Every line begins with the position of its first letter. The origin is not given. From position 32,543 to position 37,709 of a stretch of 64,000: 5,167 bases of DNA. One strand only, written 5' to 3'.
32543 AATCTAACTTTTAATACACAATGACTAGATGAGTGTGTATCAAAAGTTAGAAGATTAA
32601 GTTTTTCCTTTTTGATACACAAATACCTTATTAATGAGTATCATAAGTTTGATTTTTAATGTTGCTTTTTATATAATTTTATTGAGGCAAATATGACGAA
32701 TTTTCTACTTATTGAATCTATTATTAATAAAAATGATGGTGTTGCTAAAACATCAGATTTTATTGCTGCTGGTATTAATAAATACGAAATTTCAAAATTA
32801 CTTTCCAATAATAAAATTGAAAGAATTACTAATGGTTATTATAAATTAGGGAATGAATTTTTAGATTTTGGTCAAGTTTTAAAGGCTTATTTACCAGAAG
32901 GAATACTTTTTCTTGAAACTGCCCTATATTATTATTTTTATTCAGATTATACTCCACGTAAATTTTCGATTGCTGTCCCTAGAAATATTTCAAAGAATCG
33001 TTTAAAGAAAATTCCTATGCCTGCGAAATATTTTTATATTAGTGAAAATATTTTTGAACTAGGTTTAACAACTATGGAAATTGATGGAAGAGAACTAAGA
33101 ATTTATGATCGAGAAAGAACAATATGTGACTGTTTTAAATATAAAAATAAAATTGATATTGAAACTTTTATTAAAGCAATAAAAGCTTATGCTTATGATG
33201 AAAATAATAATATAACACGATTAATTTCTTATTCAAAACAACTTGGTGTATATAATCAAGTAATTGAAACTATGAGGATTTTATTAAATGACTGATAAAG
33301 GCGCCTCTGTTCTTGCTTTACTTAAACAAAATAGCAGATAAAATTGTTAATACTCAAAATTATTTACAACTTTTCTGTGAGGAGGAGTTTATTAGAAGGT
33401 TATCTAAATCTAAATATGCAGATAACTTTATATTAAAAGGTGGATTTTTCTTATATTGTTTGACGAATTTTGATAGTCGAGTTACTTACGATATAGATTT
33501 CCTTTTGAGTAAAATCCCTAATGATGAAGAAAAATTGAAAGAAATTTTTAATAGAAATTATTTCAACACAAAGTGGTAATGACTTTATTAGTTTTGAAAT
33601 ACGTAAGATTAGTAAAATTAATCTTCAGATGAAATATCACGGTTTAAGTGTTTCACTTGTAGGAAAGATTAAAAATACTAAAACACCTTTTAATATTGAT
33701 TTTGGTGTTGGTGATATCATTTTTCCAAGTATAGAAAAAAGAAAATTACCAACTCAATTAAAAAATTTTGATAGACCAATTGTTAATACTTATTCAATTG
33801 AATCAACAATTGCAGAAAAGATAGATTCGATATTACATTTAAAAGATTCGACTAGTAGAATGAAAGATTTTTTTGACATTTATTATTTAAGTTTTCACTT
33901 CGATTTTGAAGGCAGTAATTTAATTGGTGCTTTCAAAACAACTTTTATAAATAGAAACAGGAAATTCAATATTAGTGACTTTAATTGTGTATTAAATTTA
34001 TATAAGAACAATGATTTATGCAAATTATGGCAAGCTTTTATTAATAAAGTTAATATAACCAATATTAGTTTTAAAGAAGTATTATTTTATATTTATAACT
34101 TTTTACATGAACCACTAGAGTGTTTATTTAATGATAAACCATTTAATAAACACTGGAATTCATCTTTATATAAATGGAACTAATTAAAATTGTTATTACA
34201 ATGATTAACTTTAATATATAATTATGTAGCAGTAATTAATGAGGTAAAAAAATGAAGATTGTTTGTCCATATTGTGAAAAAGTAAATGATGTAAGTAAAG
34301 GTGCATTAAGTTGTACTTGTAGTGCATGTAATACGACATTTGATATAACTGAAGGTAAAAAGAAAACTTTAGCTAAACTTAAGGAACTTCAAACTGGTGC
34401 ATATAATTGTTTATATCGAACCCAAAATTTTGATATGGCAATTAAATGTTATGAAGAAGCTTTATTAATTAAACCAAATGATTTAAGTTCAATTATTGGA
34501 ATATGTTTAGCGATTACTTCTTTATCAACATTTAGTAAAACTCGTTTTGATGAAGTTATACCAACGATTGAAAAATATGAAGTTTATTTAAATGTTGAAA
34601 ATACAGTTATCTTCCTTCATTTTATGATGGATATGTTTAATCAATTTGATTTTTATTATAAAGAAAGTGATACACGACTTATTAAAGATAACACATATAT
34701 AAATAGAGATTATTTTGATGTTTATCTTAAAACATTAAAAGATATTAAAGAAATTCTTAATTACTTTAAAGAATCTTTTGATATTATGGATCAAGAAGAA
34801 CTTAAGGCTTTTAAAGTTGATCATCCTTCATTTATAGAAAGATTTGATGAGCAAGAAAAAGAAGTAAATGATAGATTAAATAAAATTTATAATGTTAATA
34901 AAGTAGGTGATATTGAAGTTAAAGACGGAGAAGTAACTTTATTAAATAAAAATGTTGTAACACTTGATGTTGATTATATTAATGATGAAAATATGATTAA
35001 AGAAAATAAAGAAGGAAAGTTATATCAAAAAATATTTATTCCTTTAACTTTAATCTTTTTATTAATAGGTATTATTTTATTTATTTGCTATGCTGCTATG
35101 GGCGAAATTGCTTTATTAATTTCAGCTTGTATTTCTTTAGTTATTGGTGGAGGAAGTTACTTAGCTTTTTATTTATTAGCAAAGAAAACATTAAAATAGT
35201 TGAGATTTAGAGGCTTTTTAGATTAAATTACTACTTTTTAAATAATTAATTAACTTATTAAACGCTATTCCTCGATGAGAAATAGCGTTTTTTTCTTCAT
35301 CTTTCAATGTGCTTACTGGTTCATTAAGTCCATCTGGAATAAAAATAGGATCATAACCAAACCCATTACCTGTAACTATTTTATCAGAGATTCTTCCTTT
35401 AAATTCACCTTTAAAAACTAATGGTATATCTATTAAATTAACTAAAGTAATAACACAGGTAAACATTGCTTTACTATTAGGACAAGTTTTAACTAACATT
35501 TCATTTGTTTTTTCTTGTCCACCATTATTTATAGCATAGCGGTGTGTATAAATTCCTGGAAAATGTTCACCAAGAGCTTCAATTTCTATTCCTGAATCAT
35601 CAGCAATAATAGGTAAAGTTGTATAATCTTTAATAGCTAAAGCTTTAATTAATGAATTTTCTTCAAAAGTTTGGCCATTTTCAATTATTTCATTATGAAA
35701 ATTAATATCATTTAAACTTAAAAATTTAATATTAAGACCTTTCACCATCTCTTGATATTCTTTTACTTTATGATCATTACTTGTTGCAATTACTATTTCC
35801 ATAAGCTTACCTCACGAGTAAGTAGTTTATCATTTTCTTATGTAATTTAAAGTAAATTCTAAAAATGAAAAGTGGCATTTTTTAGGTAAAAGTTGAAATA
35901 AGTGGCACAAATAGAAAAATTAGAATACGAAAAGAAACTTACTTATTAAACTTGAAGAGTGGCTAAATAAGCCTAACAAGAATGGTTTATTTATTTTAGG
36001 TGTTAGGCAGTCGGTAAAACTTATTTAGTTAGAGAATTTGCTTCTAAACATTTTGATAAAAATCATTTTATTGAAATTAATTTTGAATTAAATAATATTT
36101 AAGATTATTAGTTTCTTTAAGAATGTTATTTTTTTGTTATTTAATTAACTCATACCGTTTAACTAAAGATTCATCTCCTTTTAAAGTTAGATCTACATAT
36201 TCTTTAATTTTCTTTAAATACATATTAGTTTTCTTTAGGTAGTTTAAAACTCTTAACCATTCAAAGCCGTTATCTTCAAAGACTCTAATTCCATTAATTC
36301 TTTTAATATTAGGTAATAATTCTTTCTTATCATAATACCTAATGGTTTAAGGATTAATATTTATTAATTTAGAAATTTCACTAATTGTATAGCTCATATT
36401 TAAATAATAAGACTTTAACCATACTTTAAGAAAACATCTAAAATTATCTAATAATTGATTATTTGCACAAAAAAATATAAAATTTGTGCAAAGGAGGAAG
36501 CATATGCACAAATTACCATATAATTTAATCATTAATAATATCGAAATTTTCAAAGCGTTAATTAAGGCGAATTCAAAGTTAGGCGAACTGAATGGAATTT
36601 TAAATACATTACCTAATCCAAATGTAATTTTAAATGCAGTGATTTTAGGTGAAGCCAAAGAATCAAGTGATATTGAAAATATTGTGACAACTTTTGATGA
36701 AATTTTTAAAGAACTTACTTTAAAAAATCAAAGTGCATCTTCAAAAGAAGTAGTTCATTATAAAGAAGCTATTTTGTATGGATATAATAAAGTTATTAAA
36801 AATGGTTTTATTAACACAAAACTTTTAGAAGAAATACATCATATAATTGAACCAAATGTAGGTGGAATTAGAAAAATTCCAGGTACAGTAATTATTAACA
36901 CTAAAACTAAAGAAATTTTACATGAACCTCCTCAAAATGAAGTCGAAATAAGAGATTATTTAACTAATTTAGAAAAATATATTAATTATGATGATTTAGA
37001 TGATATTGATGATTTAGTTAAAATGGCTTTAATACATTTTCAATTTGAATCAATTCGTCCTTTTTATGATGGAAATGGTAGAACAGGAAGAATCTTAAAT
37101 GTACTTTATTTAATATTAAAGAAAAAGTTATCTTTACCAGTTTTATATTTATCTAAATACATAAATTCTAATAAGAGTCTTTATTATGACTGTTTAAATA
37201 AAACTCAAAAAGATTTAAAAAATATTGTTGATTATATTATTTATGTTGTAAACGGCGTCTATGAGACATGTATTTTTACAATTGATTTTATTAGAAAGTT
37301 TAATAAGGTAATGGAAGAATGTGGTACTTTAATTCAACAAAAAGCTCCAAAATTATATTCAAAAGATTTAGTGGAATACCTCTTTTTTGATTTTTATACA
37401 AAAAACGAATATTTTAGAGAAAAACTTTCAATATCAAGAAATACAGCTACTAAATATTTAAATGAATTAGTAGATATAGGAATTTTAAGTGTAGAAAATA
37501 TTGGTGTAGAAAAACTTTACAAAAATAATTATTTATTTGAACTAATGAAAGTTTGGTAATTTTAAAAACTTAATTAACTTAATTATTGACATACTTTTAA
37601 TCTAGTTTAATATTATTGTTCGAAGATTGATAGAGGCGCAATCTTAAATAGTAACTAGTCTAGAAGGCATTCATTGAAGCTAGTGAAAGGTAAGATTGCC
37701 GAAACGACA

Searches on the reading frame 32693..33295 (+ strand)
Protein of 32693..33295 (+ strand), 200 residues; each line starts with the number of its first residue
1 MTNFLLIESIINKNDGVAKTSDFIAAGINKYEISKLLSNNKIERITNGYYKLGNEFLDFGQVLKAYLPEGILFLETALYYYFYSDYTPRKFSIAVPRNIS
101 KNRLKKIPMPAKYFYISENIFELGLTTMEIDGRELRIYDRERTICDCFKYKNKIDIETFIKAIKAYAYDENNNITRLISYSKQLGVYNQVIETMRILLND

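Call 56: search_protein_families(library=pfam, proteins=[window:32693-33295:+], max_evalue=0.0001)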
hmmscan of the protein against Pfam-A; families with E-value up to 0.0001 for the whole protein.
window:32693-33295:+ (200 aa): 0 families

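Call 101: search_protein_families(library=padloc, proteins=[window:32693-33295:+], max_evalue=0.001)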
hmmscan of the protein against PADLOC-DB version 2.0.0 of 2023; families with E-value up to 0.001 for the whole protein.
window:32693-33295:+ (200 aa): 17 families
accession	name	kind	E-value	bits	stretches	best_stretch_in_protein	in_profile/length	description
PDLC02225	AbiEi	-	5.9e-57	190.6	1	6-200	9-197/198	AbiEi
PDLC02248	AbiEi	-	4.3e-49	164.9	1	3-195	3-195/198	AbiEi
PDLC02265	AbiEi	-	1.6e-38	130.5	1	12-191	11-191/198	AbiEi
PDLC02275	AbiEi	-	3.2e-33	113.3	1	8-186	3-174/184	AbiEi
PDLC02263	AbiEi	-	8.2e-32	109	1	7-191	53-238/244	AbiEi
PDLC02245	AbiEi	-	2.6e-30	103.6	1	10-195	5-191/194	AbiEi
PDLC02283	AbiEi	-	1.7e-29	101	1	11-189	13-192/201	AbiEi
PDLC02254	AbiEi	-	3.2e-19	67.4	1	19-186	19-186/197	AbiEi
PDLC02238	AbiEi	-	1.8e-18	64.9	1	23-183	8-164/180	AbiEi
PDLC02239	AbiEi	-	7.9e-17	59.6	1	20-197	14-193/195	AbiEi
PDLC02262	AbiEi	-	1.2e-11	42.6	1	33-198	41-206/206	AbiEi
PDLC02267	AbiEi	-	1.5e-11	42.3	1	33-186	41-187/252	AbiEi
PDLC02249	AbiEi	-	8.6e-09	33.4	1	11-165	12-157/184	AbiEi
PDLC02228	AbiEi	-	3.1e-07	27.9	1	13-111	36-130/216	AbiEi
PDLC02260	AbiEi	-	1.1e-06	26.5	1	9-103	9-107/131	AbiEi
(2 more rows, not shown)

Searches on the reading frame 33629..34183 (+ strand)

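Call 56: search_protein_families(library=pfam, proteins=[window:33629-34183:+], max_evalue=0.0001)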
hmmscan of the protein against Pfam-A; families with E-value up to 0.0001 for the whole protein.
window:33629-34183:+ (184 aa): 1 family
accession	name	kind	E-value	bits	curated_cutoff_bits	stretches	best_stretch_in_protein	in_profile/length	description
PF08843.17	AbiEii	-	5.9e-20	72.6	22.5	1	2-142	82-224/238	Nucleotidyl transferase AbiEii toxin, Type IV TA system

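Call 101: search_protein_families(library=padloc, proteins=[window:33629-34183:+], max_evalue=0.001)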
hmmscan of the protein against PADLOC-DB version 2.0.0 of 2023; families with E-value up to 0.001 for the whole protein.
window:33629-34183:+ (184 aa): 10 families
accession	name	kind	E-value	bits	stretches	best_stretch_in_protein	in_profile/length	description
PDLC02288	AbiEii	-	2.6e-42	142.7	1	2-177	119-283/294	AbiEii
PDLC02312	AbiEii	-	1.2e-26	91.5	1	2-165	121-284/299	AbiEii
PDLC02320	AbiEii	-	3.5e-12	44.5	1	45-152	22-132/147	AbiEii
PDLC02319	AbiEii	-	2.4e-11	41.8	1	4-161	85-234/241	AbiEii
PDLC02291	AbiEii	-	1.7e-10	38.8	1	16-110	127-222/310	AbiEii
PDLC02304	AbiEii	-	5.5e-10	37.6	1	14-154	118-250/260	AbiEii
PDLC02311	AbiEii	-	1.2e-07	29.8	1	8-177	107-275/283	AbiEii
PDLC02310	AbiEii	-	4.7e-07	27.5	1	3-104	107-206/265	AbiEii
PDLC02314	AbiEii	-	0.00011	19.6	1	21-109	132-224/290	AbiEii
PDLC02306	AbiEii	-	0.00057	17.6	0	50-92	166-209/280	AbiEii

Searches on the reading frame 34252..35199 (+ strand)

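Call 56: search_protein_families(library=pfam, proteins=[window:34252-35199:+], max_evalue=0.0001)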
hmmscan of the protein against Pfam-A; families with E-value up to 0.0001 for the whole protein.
window:34252-35199:+ (315 aa): 2 families
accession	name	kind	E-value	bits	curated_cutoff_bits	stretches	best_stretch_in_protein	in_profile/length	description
PF00515.34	TPR_1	-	6e-06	26.3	27.8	1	52-77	9-34/34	Tetratricopeptide repeat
PF07719.23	TPR_2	-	3e-05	24.2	27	1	52-77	9-34/34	Tetratricopeptide repeat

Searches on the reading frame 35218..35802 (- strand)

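Call 56: search_protein_families(library=pfam, proteins=[window:35218-35802:-], max_evalue=0.0001)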
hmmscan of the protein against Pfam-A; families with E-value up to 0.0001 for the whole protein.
window:35218-35802:- (194 aa): 1 family
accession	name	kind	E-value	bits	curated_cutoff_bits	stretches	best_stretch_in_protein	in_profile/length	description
PF01725.21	Ham1p_like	-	7.4e-52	176.4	22.5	1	3-186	1-185/186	Ham1 family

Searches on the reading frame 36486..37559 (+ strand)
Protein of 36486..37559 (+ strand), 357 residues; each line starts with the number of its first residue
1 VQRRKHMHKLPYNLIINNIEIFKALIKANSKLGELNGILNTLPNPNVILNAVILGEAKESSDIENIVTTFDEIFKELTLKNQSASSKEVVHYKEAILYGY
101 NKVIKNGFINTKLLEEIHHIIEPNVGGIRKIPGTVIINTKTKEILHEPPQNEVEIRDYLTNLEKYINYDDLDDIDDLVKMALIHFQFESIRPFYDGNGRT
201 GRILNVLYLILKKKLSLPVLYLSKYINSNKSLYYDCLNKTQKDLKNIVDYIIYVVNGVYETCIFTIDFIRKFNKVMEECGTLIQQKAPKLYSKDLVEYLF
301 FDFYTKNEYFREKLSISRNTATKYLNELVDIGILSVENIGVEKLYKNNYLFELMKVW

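Call 56: search_protein_families(library=pfam, proteins=[window:36486-37559:+], max_evalue=0.0001)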
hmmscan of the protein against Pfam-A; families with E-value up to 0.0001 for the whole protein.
window:36486-37559:+ (357 aa): 3 families
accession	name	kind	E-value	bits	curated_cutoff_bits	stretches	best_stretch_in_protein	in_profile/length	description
PF13784.11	Fic_N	-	1.2e-22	80.2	26.7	1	23-100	2-81/82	Fic/DOC family N-terminal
PF21248.3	SoFic-like_C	-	3.5e-20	72.4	27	1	276-349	2-75/76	Protein adenylyltransferase SoFic-like, C-terminal domain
PF02661.23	Fic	-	1.8e-16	61.2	24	1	109-209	2-93/93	Fic/DOC family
